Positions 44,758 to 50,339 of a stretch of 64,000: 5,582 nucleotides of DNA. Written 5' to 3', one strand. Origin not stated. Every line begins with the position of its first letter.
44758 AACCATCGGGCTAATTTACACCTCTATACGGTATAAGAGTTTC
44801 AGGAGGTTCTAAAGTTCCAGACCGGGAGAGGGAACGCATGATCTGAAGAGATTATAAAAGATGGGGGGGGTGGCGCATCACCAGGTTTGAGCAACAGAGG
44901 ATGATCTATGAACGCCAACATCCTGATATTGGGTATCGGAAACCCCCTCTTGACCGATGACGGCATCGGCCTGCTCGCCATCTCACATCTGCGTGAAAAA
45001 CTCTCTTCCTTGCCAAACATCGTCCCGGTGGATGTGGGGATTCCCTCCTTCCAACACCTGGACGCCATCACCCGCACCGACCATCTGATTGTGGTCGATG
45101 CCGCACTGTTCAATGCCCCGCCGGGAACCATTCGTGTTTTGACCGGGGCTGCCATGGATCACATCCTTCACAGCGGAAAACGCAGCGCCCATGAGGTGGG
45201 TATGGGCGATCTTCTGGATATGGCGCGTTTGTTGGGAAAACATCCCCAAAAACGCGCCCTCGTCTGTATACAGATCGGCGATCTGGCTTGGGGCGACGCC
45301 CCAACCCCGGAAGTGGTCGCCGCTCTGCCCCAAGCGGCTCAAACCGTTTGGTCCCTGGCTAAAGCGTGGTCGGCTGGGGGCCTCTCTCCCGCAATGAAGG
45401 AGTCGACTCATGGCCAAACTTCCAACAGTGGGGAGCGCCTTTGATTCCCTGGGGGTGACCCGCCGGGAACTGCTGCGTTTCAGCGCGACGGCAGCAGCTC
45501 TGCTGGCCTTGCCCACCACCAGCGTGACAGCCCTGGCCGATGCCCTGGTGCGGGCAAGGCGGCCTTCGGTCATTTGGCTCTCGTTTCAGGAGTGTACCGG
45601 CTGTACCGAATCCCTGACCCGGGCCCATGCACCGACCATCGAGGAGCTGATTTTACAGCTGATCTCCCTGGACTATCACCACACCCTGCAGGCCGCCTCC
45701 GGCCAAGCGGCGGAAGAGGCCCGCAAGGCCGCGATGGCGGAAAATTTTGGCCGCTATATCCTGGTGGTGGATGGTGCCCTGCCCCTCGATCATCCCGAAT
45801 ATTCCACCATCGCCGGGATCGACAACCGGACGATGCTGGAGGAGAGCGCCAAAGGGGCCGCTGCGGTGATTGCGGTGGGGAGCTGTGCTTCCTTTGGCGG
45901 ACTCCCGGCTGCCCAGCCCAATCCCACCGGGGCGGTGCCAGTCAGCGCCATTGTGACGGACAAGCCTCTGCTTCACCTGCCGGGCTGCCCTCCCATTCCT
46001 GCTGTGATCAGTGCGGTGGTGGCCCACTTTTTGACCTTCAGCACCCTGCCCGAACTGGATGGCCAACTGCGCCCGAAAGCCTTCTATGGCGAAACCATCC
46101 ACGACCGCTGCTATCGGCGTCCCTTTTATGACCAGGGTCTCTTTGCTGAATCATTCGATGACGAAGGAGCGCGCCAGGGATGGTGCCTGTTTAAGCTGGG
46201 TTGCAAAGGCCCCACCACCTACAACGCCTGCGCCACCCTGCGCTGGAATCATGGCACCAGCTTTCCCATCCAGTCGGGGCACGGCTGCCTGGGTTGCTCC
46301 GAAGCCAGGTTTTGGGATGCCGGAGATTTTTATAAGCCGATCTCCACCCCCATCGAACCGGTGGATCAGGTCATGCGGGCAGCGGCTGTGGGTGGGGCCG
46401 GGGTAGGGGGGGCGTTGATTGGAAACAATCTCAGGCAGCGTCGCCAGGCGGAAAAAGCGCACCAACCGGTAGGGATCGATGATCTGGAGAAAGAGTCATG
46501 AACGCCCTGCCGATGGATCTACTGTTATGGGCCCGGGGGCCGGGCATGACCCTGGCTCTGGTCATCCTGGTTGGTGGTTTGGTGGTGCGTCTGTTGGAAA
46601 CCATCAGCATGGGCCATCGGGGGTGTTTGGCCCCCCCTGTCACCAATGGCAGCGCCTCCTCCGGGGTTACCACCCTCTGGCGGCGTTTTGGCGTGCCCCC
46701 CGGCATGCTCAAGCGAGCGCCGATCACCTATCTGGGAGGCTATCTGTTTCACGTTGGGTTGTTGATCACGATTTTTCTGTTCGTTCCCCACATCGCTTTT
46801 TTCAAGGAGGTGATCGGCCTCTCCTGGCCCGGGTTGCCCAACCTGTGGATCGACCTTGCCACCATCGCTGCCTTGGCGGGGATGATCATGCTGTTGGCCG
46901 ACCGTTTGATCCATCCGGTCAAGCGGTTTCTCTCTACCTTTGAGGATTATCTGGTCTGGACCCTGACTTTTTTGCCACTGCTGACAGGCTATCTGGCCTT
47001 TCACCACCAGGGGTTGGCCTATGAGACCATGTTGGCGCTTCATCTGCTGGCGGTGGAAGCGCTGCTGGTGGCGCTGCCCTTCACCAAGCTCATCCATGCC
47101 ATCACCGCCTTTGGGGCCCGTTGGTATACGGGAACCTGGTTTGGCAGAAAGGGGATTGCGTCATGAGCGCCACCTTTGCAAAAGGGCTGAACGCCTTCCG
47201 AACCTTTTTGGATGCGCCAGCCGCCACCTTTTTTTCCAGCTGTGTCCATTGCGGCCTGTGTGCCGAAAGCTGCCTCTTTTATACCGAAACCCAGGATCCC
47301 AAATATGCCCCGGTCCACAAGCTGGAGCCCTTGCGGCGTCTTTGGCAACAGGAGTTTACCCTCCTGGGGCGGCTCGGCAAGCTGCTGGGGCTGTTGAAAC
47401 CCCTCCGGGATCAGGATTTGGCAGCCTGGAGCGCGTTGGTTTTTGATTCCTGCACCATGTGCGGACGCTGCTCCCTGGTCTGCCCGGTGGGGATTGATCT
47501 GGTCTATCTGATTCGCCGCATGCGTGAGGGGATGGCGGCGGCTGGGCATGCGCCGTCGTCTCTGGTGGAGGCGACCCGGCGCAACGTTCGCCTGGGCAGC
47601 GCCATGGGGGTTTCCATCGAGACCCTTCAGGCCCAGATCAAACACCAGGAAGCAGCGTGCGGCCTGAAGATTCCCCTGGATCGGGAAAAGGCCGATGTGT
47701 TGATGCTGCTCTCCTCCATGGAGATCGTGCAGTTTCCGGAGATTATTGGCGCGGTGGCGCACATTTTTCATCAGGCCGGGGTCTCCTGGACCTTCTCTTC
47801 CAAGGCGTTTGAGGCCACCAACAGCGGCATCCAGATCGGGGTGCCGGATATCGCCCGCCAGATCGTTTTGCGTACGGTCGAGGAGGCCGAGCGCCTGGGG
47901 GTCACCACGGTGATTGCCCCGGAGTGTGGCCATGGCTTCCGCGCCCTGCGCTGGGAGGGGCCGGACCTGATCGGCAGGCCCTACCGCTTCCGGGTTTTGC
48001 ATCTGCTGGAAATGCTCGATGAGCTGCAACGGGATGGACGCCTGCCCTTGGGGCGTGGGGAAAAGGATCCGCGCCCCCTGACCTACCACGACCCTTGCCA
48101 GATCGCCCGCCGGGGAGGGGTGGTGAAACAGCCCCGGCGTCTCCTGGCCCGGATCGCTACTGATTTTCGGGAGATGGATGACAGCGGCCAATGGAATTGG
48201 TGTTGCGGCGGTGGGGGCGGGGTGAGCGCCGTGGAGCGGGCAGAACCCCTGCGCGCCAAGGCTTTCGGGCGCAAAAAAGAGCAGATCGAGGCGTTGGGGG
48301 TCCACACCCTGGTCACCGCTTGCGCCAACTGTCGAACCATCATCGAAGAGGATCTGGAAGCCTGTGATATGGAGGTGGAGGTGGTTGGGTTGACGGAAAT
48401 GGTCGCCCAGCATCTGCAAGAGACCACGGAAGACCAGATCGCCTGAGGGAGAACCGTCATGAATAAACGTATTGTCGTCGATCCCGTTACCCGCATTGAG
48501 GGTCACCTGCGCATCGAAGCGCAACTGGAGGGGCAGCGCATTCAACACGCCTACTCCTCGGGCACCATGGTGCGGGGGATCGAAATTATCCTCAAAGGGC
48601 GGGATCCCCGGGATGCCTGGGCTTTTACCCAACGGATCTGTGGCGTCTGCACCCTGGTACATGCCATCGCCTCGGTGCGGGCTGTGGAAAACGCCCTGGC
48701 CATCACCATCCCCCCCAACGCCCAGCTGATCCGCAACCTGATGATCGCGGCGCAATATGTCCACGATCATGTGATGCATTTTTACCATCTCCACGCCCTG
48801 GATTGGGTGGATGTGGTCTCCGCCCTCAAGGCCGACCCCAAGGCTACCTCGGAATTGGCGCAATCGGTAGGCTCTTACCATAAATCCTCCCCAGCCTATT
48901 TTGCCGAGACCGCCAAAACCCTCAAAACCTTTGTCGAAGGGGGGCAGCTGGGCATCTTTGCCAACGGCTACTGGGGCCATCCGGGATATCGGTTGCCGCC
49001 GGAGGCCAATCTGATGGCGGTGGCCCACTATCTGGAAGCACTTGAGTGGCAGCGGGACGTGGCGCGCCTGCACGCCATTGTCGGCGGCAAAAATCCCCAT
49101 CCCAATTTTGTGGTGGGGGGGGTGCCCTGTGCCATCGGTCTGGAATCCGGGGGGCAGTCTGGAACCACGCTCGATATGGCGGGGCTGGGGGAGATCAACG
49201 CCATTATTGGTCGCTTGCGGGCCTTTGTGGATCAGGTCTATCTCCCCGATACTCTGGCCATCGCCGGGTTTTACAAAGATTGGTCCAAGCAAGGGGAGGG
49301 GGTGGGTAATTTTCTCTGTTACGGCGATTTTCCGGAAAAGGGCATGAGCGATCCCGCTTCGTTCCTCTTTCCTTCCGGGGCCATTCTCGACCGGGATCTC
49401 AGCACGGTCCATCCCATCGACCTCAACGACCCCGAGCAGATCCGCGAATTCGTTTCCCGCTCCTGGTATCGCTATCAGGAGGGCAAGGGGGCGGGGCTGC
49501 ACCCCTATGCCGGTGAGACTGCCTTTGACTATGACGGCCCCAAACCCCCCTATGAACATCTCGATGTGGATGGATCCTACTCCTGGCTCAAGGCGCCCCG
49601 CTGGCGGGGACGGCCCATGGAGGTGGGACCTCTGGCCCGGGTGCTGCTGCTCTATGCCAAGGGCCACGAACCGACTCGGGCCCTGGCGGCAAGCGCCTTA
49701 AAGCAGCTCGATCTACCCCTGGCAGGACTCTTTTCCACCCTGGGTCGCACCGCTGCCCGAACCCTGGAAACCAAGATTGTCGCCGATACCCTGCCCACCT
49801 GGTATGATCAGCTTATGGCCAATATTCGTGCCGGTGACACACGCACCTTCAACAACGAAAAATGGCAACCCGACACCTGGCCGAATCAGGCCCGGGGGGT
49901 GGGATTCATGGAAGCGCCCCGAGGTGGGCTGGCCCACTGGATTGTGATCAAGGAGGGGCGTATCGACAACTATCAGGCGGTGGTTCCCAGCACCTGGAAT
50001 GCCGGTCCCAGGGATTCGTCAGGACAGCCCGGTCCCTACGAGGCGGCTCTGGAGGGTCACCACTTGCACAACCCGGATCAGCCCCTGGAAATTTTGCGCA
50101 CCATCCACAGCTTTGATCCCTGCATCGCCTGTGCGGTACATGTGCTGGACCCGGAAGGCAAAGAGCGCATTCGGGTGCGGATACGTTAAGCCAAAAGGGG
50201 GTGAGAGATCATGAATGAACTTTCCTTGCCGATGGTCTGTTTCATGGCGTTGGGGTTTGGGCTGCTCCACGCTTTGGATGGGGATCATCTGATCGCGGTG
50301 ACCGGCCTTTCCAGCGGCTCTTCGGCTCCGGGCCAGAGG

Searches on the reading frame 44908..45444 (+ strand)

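Call 15: search_protein_families(library=pfam, proteins=[window:44908-45444:+], max_evalue=0.001)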
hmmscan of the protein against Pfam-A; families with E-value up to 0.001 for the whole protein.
window:44908-45444:+ (178 aa): 1 family
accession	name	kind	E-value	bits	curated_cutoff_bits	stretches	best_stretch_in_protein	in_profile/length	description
PF01750.23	HycI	-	9.3e-16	58.3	23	1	25-147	4-127/130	Hydrogenase maturation protease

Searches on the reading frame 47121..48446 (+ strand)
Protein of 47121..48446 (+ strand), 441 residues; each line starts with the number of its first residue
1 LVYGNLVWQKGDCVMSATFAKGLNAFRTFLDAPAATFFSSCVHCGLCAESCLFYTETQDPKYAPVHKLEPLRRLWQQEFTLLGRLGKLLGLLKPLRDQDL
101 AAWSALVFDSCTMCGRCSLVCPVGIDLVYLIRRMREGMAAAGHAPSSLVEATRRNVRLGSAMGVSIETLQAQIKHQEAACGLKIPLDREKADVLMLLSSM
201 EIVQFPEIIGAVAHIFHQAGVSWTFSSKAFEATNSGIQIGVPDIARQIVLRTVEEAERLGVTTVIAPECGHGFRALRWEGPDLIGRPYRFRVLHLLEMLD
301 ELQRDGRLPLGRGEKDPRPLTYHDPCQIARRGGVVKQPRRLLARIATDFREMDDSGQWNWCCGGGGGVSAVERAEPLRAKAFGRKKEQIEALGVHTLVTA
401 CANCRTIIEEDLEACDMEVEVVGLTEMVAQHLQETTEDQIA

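Call 15: search_protein_families(library=pfam, proteins=[window:47121-48446:+], max_evalue=0.001)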
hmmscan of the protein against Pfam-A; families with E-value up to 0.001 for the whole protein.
window:47121-48446:+ (441 aa): 9 families
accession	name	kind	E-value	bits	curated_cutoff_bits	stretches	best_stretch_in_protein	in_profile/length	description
PF02754.22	CCG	-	6.6e-14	52.2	20.6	1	321-408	2-84/85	Cysteine-rich domain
PF13183.11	Fer4_8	-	1.3e-12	48.5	27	1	39-125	3-68/68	4Fe-4S dicluster domain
PF13534.11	Fer4_17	-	6.4e-09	36.7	22.2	1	40-126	1-61/61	4Fe-4S dicluster domain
PF00037.32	Fer4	-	2.2e-07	30.8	21.1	1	108-124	5-21/24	4Fe-4S binding domain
PF13237.11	Fer4_10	-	1.4e-05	25.3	25.5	0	109-133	7-22/53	4Fe-4S dicluster domain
PF12838.12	Fer4_7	-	1.7e-05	25.6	27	1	40-125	1-52/52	4Fe-4S dicluster domain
PF13187.11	Fer4_9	-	0.00011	22.5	27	1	41-124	2-50/52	4Fe-4S dicluster domain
PF14697.11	Fer4_21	-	0.00065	20.2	35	0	106-123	36-53/59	4Fe-4S dicluster domain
PF12797.12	Fer4_2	-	0.00076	19.7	24.5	0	108-123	7-22/22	4Fe-4S binding domain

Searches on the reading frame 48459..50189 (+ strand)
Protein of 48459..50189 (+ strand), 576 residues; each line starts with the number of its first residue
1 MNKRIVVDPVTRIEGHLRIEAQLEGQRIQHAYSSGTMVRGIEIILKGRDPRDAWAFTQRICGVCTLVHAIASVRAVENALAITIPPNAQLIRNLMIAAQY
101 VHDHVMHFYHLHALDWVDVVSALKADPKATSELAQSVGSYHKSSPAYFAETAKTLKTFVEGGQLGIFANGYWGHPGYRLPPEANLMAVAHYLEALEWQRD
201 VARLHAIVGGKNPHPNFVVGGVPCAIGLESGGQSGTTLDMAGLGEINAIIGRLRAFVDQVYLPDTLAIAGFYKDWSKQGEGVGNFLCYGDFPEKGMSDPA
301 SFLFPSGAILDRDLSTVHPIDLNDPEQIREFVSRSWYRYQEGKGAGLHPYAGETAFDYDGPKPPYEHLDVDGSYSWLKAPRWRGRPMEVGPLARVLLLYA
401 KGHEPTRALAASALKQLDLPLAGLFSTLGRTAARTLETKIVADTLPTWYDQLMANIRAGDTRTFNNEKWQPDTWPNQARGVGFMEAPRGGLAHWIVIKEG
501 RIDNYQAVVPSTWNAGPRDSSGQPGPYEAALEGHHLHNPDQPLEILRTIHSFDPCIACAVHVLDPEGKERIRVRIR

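Call 15: search_protein_families(library=pfam, proteins=[window:48459-50189:+], max_evalue=0.001)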
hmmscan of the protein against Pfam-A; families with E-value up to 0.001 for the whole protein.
window:48459-50189:+ (576 aa): 1 family
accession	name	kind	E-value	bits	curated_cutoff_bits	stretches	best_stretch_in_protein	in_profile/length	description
PF00374.24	NiFeSe_Hases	-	2.9e-232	772.6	25.8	1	39-561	1-508/508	Nickel-dependent hydrogenase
